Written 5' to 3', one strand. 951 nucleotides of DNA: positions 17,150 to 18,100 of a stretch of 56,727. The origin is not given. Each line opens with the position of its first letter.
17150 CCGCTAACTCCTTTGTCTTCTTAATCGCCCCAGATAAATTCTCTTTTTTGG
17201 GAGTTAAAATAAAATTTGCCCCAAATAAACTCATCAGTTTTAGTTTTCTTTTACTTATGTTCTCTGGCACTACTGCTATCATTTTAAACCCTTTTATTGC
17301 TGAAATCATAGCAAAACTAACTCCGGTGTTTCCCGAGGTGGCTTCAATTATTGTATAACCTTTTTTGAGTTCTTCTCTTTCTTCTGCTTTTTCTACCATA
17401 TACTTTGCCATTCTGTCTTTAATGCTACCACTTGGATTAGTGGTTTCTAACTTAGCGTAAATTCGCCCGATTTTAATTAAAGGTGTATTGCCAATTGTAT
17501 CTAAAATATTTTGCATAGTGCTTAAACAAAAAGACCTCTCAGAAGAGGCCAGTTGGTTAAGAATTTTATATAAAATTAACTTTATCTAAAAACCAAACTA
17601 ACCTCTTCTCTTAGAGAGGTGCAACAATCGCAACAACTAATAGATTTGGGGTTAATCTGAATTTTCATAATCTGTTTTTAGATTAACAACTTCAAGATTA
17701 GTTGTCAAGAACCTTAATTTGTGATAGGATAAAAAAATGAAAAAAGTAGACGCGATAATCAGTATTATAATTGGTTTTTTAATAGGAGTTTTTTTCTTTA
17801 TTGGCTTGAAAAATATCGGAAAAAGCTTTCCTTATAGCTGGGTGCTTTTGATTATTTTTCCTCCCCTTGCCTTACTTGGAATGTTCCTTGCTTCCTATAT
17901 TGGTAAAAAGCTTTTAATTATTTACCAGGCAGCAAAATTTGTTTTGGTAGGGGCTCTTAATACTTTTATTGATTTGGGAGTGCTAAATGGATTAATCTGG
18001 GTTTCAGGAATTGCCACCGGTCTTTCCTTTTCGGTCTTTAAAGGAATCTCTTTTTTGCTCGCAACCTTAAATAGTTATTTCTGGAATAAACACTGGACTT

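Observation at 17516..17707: Complete cysteine-sensing ribosome attenuator upstream of cysK-cysS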

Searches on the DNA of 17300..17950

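Call 3: search_rna_families(source=window, start=17300, end=17950, threshold=evalue, max_evalue=10, show_alignments=3)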
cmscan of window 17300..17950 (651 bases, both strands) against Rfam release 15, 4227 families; matches with E-value up to 10: 7.
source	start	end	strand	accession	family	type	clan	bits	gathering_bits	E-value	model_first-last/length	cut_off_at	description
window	17782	17837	+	RF03171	mir-1012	Gene; miRNA;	-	26.1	70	0.011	1-59/59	no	mir-1012 microRNA precursor family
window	17525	17613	-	RF01859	Phe_leader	Cis-reg; leader;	-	20.8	55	0.66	1-125/125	no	Phenylalanine leader peptide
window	17531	17624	+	RF03926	MIR1435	Gene; miRNA;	-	20.1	94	2.4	1-186/186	no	MIR1435 microRNA precursor family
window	17533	17621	-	RF00794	mir-42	Gene; miRNA;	CL00088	19.9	70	0.12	1-102/102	no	mir-42 microRNA precursor family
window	17537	17615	-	RF01586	snoR09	Gene; snRNA; snoRNA; CD-box;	-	18.5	50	8.3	1-84/84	no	small nucleolar RNA snoR09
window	17541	17609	-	RF03940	MIR9563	Gene; miRNA;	-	17.8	90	1.7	1-127/127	no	MIR9563 microRNA precursor family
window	17675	17743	+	RF02403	Afu_328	Gene; snRNA; snoRNA; CD-box;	-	17.3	70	5.9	1-73/73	no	A. fumigatus snoRNA Afu_328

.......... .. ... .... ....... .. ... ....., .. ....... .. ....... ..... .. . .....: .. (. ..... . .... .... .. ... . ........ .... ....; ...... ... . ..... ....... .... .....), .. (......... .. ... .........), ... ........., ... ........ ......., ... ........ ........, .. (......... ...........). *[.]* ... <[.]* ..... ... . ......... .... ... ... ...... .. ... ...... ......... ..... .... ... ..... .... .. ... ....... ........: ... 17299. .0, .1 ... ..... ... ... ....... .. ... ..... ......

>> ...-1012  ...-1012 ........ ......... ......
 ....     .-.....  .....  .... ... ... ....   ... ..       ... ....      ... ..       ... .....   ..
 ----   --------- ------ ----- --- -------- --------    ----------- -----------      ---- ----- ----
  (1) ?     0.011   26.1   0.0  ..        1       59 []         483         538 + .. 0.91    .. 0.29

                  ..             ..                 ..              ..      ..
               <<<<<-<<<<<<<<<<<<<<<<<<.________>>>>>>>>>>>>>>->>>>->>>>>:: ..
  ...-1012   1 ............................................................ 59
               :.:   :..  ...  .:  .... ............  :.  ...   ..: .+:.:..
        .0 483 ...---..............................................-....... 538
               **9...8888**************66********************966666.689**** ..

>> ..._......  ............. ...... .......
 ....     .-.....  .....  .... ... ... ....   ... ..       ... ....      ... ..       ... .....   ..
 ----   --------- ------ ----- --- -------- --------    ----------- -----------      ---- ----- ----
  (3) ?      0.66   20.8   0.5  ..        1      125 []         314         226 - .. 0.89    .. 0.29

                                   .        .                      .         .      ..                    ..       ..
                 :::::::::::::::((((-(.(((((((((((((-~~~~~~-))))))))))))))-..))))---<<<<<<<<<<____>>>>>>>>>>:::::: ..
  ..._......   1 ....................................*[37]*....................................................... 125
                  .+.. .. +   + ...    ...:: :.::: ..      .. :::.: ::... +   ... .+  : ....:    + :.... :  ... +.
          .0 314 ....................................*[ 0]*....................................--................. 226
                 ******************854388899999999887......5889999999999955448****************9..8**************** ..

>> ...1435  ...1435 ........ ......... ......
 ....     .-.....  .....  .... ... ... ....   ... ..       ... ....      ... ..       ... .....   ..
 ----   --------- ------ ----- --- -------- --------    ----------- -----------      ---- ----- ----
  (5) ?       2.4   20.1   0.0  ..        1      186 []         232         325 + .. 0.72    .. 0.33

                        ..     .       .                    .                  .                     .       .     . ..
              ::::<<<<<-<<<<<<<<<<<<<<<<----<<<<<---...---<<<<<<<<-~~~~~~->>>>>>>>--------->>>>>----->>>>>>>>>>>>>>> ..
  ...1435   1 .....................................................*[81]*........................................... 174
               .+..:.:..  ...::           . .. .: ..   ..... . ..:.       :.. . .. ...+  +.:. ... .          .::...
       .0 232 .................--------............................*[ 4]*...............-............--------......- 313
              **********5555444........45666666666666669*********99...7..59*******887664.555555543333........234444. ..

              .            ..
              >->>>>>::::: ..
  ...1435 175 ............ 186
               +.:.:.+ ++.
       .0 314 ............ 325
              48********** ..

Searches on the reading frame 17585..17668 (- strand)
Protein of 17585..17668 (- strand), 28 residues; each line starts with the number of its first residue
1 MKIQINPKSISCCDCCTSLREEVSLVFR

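Call 74: search_protein_families(library=pfam, proteins=[window:17585-17668:-], max_evalue=10)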
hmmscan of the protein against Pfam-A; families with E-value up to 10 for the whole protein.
seq(28 aa): 0 families

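Call 75: search_protein_families(library=ncbifam, proteins=[window:17585-17668:-], max_evalue=10)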
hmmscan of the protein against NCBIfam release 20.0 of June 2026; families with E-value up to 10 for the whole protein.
seq(28 aa): 0 families
